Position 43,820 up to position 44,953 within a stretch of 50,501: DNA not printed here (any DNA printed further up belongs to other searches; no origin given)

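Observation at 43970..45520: Three-gene mini bacterial-microcompartment locus: class II aldolase + one BMC-H + one BMC-P, with no aldehyde dehydrogenase core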

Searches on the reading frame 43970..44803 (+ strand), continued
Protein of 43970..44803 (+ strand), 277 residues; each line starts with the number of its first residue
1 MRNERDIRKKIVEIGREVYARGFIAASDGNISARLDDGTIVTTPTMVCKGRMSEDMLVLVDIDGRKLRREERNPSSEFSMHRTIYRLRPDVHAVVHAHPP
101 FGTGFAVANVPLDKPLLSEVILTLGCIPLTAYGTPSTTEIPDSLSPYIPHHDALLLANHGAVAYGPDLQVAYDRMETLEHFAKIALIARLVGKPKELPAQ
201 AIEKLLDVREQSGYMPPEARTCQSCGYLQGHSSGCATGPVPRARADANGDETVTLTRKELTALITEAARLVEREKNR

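Call 22: search_protein_families(library=pfam, proteins=[L069:9148-9372:+, L069:9386-9973:+, L069:12116-12721:+, L069:12957-13793:+, L069:13756-15108:+, L041:8867-9544:+, L041:9611-9916:+, L041:10805-11386:+, L041:13440-14093:+, L043:11599-12567:+], max_evalue=0.01)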
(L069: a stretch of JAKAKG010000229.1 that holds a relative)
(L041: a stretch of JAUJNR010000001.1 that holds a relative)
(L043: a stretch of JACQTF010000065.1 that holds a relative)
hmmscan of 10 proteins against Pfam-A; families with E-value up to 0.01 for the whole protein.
L069:9148-9372:+ (74 aa): 0 families

L069:9386-9973:+ (195 aa): 21 families
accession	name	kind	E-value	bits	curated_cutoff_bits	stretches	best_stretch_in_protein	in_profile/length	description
PF07719.23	TPR_2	-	4.4e-19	67.4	27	2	85-113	6-34/34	Tetratricopeptide repeat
PF14559.12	TPR_19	-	1.4e-18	67.4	25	2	91-146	2-57/68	Tetratricopeptide repeat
PF00515.34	TPR_1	-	2.6e-18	65.4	27.8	2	86-113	7-34/34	Tetratricopeptide repeat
PF13432.12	TPR_16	-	1.2e-15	58.1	32.7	1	85-146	2-63/65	Tetratricopeptide repeat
PF13428.12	TPR_14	-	2.3e-14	52.9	23.5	2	84-121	5-42/44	Tetratricopeptide repeat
PF13181.12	TPR_8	-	2.6e-14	52.5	25.7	2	84-113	5-34/34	Tetratricopeptide repeat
PF13174.12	TPR_6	-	4e-14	52.6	26.3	1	115-145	1-31/33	Tetratricopeptide repeat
PF13414.12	TPR_11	-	1e-12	48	26.8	1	87-124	1-38/42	TPR repeat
PF13431.12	TPR_17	-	2.8e-12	46.3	24.4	1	102-134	1-33/34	Tetratricopeptide repeat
PF13424.12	TPR_12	-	4e-12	46.6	30.1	1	85-144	8-75/77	Tetratricopeptide repeat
PF13176.12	TPR_7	-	4.9e-12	45.4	27.9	1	85-114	4-33/36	Tetratricopeptide repeat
PF23914.1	TPR_CcmH_CycH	-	1.1e-09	38.8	42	1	71-119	41-89/158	Cytochrome c-type biogenesis protein H TPR domain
PF13371.12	TPR_9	-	3e-09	37.2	35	2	86-150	1-65/73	Tetratricopeptide repeat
PF13374.12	TPR_10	-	1.1e-08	35.2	27.5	1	86-108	8-30/42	Tetratricopeptide repeat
PF12895.13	ANAPC3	-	2e-07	31.6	27.2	1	74-138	17-80/82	Anaphase-promoting complex, cyclosome, subunit 3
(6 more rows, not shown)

L069:12116-12721:+ (201 aa): 0 families

L069:12957-13793:+ (278 aa): 0 families

L069:13756-15108:+ (450 aa): 0 families

L041:8867-9544:+ (225 aa): 8 families
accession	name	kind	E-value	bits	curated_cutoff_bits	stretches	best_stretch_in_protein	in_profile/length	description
PF02629.25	CoA_binding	-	4.3e-20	72.7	22.3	1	95-188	5-96/97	CoA binding domain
PF06971.19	Put_DNA-bind_N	-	5.3e-17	62.1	27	1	15-62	1-48/49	Putative DNA-binding protein N-terminus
PF01408.29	GFO_IDH_MocA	-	3.2e-07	31.5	24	1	96-183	3-89/120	Oxidoreductase family, NAD-binding Rossmann fold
PF10727.15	Rossmann-like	-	6.2e-05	23.2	23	1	92-178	13-95/131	Rossmann-like domain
PF02844.21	GARS_N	-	0.00021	22.4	29.5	1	96-183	3-90/100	Phosphoribosylglycinamide synthetase, N domain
PF03807.23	F420_oxidored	-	0.0027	18.7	21.6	1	96-175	2-79/94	NADP oxidoreductase coenzyme F420-dependent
PF01118.30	Semialdhyde_dh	-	0.0042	17.9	26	0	96-183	2-94/121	Semialdehyde dehydrogenase, NAD binding domain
PF13380.12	CoA_binding_2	-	0.0088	16.9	22.8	0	139-184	38-84/116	CoA binding domain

L041:9611-9916:+ (101 aa): 0 families

L041:10805-11386:+ (193 aa): 1 family
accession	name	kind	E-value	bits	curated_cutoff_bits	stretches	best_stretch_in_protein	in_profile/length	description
PF05685.18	Uma2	-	1e-29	103.6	27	1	13-176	1-164/172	Putative restriction endonuclease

L041:13440-14093:+ (217 aa): 0 families

L043:11599-12567:+ (322 aa): 2 families
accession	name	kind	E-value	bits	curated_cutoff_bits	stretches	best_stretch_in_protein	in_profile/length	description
PF02826.25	2-Hacid_dh_C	-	3.9e-58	196.2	25.1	1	107-278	2-178/178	D-isomer specific 2-hydroxyacid dehydrogenase, NAD binding domain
PF00389.36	2-Hacid_dh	-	7.3e-34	116.8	24.6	1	2-309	1-133/134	D-isomer specific 2-hydroxyacid dehydrogenase, catalytic domain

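Call 26: search_protein_families(library=pfam, proteins=[L077:12022-13497:+, L077:6329-7732:+, L072:7143-10019:+, L069:16366-19302:-, L082:15536-18496:+, L041:13166-13498:+, L041:14977-15930:-, L041:15946-16749:-, L041:17207-18163:+], max_evalue=0.001)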
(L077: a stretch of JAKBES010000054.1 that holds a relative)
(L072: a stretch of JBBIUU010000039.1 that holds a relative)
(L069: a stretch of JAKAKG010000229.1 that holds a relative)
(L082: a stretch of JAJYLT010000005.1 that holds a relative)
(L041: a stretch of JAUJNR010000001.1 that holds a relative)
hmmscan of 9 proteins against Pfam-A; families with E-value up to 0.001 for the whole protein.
L077:12022-13497:+ (492 aa): 5 families
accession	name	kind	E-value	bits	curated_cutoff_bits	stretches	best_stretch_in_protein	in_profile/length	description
PF00158.32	Sigma54_activat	-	7.8e-62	208.3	20.2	1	266-429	4-167/168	Sigma-54 interaction domain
PF00072.30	Response_reg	-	3.3e-23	82.4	30.2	1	132-241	1-109/111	Response regulator receiver domain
PF25601.1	AAA_lid_14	-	8e-18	64.5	27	1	435-491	1-57/87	AAA+ ATPase lid domain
PF14532.12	Sigma54_activ_2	-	2.7e-16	60.5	25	1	268-434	5-138/138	Sigma-54 interaction domain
PF07728.20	AAA_5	-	4.4e-08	33.7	22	1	286-405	1-123/139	AAA domain (dynein-related subfamily)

L077:6329-7732:+ (467 aa): 0 families

L072:7143-10019:+ (958 aa): 0 families

L069:16366-19302:- (978 aa): 1 family
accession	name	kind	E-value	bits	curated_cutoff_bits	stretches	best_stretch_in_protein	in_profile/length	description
PF17131.11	LolA_like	-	4.5e-06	26.9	30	1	491-542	69-120/184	Outer membrane lipoprotein-sorting protein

L082:15536-18496:+ (986 aa): 0 families

L041:13166-13498:+ (110 aa): 0 families

L041:14977-15930:- (317 aa): 1 family
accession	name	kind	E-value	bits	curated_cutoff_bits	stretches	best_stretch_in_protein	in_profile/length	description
PF04536.20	TPM_phosphatase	-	6.7e-26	91.2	22.1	1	65-190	1-123/125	TPM domain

L041:15946-16749:- (267 aa): 1 family
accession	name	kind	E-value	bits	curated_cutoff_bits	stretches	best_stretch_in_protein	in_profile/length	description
PF02535.28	Zip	-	5.7e-29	101.8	35.1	2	117-257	176-322/323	ZIP Zinc transporter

L041:17207-18163:+ (318 aa): 4 families
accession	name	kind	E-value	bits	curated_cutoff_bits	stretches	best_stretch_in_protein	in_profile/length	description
PF01795.25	Methyltransf_5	-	2.3e-115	385.7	27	1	9-313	3-305/309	MraW methylase family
PF13649.12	Methyltransf_25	-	7.2e-06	27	27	1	31-103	2-69/97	Methyltransferase domain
PF05175.20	MTS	-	8.7e-06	25.9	23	0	14-85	22-91/170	Methyltransferase small domain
PF08241.18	Methyltransf_11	-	0.0009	20.3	21.2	0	38-94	7-59/95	Methyltransferase domain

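Call 29: find_homologous_proteins(query=L041:12822-13106:+, max_evalue=0.00001)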
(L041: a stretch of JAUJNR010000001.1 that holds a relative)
Query L041:12822-13106:+ (94 aa): 3682 proteins with E <= 0.00001 among 3686 candidates; the best 120 are listed.
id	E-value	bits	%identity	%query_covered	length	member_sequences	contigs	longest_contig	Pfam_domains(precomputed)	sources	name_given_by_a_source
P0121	1.2e-49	184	94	100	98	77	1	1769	PF03319.20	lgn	-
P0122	4.7e-49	182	93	100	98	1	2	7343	PF03319.20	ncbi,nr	ncbi:MAG: ethanolamine utilization protein EutN [Acidobacteria bacterium]|nr:ethanolamine utilizatio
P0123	7.8e-49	181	91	100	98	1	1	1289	PF03319.20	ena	-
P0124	1.1e-48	180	91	100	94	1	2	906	PF03319.20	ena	-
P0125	1.1e-48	180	90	100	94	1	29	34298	PF03319.20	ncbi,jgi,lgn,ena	jgi:ethanolamine utilization protein EutN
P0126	1.2e-48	180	89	100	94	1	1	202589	PF03319.20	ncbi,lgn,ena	-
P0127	1.3e-48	180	93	100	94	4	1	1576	PF03319.20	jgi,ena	jgi:ethanolamine utilization protein EutN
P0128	1.5e-48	180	91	100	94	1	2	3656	PF03319.20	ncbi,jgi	jgi:ethanolamine utilization protein EutN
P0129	1.5e-48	180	89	100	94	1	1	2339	PF03319.20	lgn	-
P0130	1.6e-48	180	93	100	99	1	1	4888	PF03319.20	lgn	-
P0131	2.0e-48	180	91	100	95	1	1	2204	PF03319.20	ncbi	-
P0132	2.1e-48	180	88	100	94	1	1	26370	PF03319.20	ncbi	-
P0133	2.6e-48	179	92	99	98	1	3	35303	PF03319.20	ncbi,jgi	jgi:ethanolamine utilization protein EutN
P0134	3.3e-48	179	91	100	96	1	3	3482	PF03319.20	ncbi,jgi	jgi:ethanolamine utilization protein EutN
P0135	3.6e-48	179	90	100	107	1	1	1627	PF03319.20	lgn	-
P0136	3.8e-48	179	90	100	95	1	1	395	PF03319.20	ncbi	-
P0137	3.9e-48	179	89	100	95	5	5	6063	PF03319.20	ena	-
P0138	4.0e-48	179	89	100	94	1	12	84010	PF03319.20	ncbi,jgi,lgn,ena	jgi:microcompartment protein CcmK/EutM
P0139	5.2e-48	178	91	100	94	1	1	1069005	PF03319.20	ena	-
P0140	5.7e-48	178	91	100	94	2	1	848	PF03319.20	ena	-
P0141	6.4e-48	178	91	100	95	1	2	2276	PF03319.20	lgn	-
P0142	6.6e-48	178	92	99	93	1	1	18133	PF03319.20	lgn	-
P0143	6.7e-48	178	90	100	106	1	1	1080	PF03319.20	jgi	jgi:ethanolamine utilization protein EutN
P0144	7.4e-48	178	91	97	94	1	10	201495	PF03319.20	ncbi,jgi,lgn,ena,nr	ncbi:MAG: EutN/CcmL family microcompartment protein [Pyrinomonadaceae bacterium]|nr:EutN/CcmL family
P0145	8.0e-48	178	88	100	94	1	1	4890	PF03319.20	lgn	-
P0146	8.3e-48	178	90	100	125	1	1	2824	PF03319.20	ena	-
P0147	8.4e-48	178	90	100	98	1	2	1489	PF03319.20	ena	-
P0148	9.8e-48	177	93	100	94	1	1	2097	PF03319.20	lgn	-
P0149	1.1e-47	177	85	100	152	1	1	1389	PF03319.20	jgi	-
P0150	1.1e-47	177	90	100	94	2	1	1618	PF03319.20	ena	-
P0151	1.4e-47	177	87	100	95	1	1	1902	PF03319.20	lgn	-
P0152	1.4e-47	177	88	100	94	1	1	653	PF03319.20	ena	-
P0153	1.4e-47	177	87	100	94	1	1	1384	PF03319.20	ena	-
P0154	1.5e-47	177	93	100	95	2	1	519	PF03319.20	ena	-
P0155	1.5e-47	177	90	100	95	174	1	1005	PF03319.20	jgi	jgi:ethanolamine utilization protein EutN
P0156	1.6e-47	177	89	100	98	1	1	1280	PF03319.20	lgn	-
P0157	1.7e-47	177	87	100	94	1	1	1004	PF03319.20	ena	-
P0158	1.9e-47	177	87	100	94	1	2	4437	PF03319.20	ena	-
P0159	1.9e-47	177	87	100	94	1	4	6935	PF03319.20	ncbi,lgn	-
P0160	2.0e-47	176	87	100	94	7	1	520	PF03319.20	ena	-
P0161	2.0e-47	176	87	100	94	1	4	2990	PF03319.20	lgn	-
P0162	2.2e-47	176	89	100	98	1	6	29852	PF03319.20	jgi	jgi:ethanolamine utilization protein EutN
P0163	2.3e-47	176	91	100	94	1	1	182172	PF03319.20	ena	-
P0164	2.5e-47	176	90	100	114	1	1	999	PF03319.20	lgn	-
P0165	2.5e-47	176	90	100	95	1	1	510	PF03319.20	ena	-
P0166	2.6e-47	176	90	100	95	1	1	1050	PF03319.20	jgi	jgi:ethanolamine utilization protein EutN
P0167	2.6e-47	176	87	100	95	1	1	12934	PF03319.20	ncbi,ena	-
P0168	2.7e-47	176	90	100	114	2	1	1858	PF03319.20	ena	-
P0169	2.7e-47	176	88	100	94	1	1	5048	PF03319.20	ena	-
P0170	2.8e-47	176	89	99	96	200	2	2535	PF03319.20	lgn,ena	-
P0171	2.8e-47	176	91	100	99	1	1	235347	PF03319.20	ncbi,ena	-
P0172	3.0e-47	176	88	100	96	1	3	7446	PF03319.20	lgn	-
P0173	3.4e-47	176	87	100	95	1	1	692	PF03319.20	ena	-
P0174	3.4e-47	176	88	100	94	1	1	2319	PF03319.20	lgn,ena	-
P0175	3.5e-47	176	90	100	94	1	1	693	PF03319.20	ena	-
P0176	3.7e-47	176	88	98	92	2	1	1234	PF03319.20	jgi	-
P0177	3.7e-47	176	90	100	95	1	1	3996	PF03319.20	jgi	jgi:ethanolamine utilization protein EutN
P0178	3.7e-47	176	88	100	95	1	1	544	PF03319.20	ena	-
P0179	3.7e-47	176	87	100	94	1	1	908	PF03319.20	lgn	-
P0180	4.1e-47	175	87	100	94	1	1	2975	PF03319.20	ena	-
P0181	4.3e-47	175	89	100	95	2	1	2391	PF03319.20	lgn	-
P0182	4.5e-47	175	89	100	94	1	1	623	PF03319.20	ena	-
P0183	4.5e-47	175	90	100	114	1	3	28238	PF03319.20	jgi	jgi:ethanolamine utilization protein EutN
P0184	4.6e-47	175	88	100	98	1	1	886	PF03319.20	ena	-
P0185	4.7e-47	175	89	100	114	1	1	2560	PF03319.20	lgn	-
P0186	4.7e-47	175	87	100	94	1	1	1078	PF03319.20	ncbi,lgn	-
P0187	4.9e-47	175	87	100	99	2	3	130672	PF03319.20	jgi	jgi:microcompartment protein CcmK/EutM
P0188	5.3e-47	175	88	100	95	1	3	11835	PF03319.20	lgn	-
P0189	5.3e-47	175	88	100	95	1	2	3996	PF03319.20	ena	-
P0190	5.8e-47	175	90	100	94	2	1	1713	PF03319.20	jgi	-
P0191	5.8e-47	175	88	100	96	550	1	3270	PF03319.20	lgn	-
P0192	6.0e-47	175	93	100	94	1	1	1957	PF03319.20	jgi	jgi:ethanolamine utilization protein EutN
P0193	6.3e-47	175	89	100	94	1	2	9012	PF03319.20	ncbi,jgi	ncbi:MAG TPA: EutN/CcmL family microcompartment protein [Pyrinomonadaceae bacterium]|jgi:ethanolamin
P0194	6.7e-47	175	90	100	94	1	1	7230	PF03319.20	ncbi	ncbi:hypothetical protein BH20ACI4_BH20ACI4_33010 [soil metagenome]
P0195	7.5e-47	175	89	100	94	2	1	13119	PF03319.20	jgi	jgi:ethanolamine utilization protein EutN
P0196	7.6e-47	175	88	100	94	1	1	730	PF03319.20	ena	-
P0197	7.9e-47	175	87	100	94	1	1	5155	PF03319.20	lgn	-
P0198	7.9e-47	175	87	100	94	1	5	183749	PF03319.20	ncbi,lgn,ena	-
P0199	7.9e-47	175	91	99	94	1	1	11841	PF03319.20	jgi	-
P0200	8.1e-47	175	88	100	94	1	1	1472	PF03319.20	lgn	-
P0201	8.2e-47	174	88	100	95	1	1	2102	PF03319.20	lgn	-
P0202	8.5e-47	174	90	100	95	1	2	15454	PF03319.20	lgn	-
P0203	8.7e-47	174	87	100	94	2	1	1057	PF03319.20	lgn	-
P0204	8.8e-47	174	86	100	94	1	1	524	PF03319.20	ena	-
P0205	9.2e-47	174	88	100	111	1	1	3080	PF03319.20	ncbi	ncbi:MAG: EutN/CcmL family microcompartment protein, partial [Acidobacteriota bacterium]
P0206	9.6e-47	174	90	100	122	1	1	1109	PF03319.20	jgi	jgi:ethanolamine utilization protein EutN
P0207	9.8e-47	174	84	100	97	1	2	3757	PF03319.20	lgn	-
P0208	1.0e-46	174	89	100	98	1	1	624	PF03319.20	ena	-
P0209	1.0e-46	174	88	100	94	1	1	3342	PF03319.20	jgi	jgi:ethanolamine utilization protein EutN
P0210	1.0e-46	174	89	100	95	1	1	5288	PF03319.20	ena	-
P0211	1.0e-46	174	87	100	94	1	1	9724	PF03319.20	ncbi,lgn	-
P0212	1.0e-46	174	87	99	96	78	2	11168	PF03319.20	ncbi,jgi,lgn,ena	jgi:ethanolamine utilization protein EutN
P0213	1.3e-46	174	87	100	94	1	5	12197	PF03319.20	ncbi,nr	ncbi:hypothetical protein BH18ACI1_BH18ACI1_02640 [soil metagenome]|nr:ethanolamine utilization prot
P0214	1.3e-46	174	90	100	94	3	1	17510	PF03319.20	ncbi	-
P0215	1.4e-46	174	90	97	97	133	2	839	PF03319.20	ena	-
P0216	1.5e-46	174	88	100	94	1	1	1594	PF03319.20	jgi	-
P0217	1.5e-46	174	86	100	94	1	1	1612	PF03319.20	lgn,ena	-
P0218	1.5e-46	174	87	100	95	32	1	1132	PF03319.20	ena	-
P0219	1.6e-46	174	87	100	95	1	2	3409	PF03319.20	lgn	-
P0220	1.6e-46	174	89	100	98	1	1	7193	PF03319.20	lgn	-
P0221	1.6e-46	174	87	100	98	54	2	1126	PF03319.20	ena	-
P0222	1.7e-46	174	90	100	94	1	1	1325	PF03319.20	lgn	-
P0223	1.7e-46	173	88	100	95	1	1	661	PF03319.20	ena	-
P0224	1.8e-46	173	89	100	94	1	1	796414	PF03319.20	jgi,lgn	jgi:ethanolamine utilization protein EutN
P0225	2.0e-46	173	87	100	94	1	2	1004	PF03319.20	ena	-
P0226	2.0e-46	173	85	100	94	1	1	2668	PF03319.20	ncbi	-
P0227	2.1e-46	173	87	100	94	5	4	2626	PF03319.20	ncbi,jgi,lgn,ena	-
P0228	2.1e-46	173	88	100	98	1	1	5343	PF03319.20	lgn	-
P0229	2.1e-46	173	89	100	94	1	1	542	PF03319.20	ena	-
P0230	2.1e-46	173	90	100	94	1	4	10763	PF03319.20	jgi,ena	jgi:ethanolamine utilization protein EutN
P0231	2.2e-46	173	89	97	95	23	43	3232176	PF03319.20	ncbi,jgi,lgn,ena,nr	ncbi:MAG TPA: EutN/CcmL family microcompartment protein [Pyrinomonadaceae bacterium]|nr:EutN/CcmL fa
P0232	2.3e-46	173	86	100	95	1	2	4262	PF03319.20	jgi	jgi:ethanolamine utilization protein EutN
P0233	2.4e-46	173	86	100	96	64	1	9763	PF03319.20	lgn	-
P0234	2.4e-46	173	88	100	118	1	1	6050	PF03319.20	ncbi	-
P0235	2.4e-46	173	91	97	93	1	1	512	PF03319.20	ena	-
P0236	2.5e-46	173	89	100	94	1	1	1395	PF03319.20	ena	-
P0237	2.6e-46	173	88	99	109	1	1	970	PF03319.20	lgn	-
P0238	2.7e-46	173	86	100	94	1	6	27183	PF03319.20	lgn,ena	-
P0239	2.7e-46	173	86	100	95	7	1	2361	PF03319.20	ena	-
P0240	2.8e-46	173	84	100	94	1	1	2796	PF03319.20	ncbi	-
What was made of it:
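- Tried and rejected: The L041 P3 query was saturated by Pyrinomonadaceae hits at 84% identity or more (call 29).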

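Call 36: search_solved_structures(query=window:43970-44803:+, max_evalue=1e-10, show_alignments=1)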
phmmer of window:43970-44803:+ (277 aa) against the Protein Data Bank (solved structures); distinct sequences matched with E-value up to 1e-10: 24.
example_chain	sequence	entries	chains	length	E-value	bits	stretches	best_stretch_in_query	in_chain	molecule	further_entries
6voq_A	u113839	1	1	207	2.9e-27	99.2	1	4-185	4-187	Aldolase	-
6vop_A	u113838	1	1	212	1.9e-25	93.2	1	4-187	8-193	Aldolase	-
6btd_A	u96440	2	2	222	1.3e-23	87.2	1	8-209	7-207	Fuculose phosphate aldolase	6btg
4c24_A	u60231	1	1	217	1.1e-21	80.9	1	5-206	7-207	L-FUCULOSE PHOSPHATE ALDOLASE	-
4c25_A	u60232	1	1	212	1.4e-21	80.6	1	5-205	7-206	L-FUCULOSE PHOSPHATE ALDOLASE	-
7x78_A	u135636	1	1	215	7.5e-21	78.1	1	7-194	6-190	L-fuculose phosphate aldolase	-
1dzw_P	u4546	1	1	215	1.4e-18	70.7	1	7-194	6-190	L-fuculose phosphate aldolase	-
1dzu_P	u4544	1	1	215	3.6e-18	69.3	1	7-194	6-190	L-fuculose phosphate aldolase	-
1dzy_P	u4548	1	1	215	3.7e-18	69.3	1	7-194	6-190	L-FUCULOSE-1-PHOSPHATE ALDOLASE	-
1fua_A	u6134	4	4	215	3.7e-18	69.3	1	7-194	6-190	L-FUCULOSE-1-PHOSPHATE ALDOLASE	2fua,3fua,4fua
1dzx_P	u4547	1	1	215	3.7e-18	69.3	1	7-194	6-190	L-fuculose phosphate aldolase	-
1dzz_P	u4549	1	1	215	4.5e-18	69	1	7-194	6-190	L-fuculose phosphate aldolase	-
1dzv_P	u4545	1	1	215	4.6e-18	69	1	7-194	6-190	L-fuculose phosphate aldolase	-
1e47_P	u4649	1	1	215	9.6e-18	67.9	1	7-194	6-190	L-FUCULOSE 1-PHOSPHATE ALDOLASE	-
1e48_P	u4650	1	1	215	1.2e-17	67.6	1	7-194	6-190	L-FUCULOSE 1-PHOSPHATE ALDOLASE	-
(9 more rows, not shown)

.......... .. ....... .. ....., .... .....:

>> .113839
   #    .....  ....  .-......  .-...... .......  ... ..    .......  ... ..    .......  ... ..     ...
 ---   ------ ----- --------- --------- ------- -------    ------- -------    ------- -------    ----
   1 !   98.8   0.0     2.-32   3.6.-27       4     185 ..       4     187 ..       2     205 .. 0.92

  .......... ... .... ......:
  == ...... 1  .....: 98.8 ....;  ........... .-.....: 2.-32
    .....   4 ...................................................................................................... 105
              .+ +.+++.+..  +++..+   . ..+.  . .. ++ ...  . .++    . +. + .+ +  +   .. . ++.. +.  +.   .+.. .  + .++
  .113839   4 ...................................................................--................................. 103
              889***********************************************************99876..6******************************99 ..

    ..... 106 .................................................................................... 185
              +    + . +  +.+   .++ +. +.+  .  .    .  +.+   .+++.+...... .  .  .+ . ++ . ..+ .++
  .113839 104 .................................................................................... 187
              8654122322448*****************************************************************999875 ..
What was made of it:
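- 43970..44605 (+): Class II aldolase/adducin-fold catalytic domain (residues 1-212) of the cargo enzyme. The full CDS is 43970-44803 (277 aa). The closest solved structures are 6VOQ/6VOP 'Aldolase' (99 and 93 bits), ahead of the fuculose-1-P aldolases (69-87 bits) (call 36).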
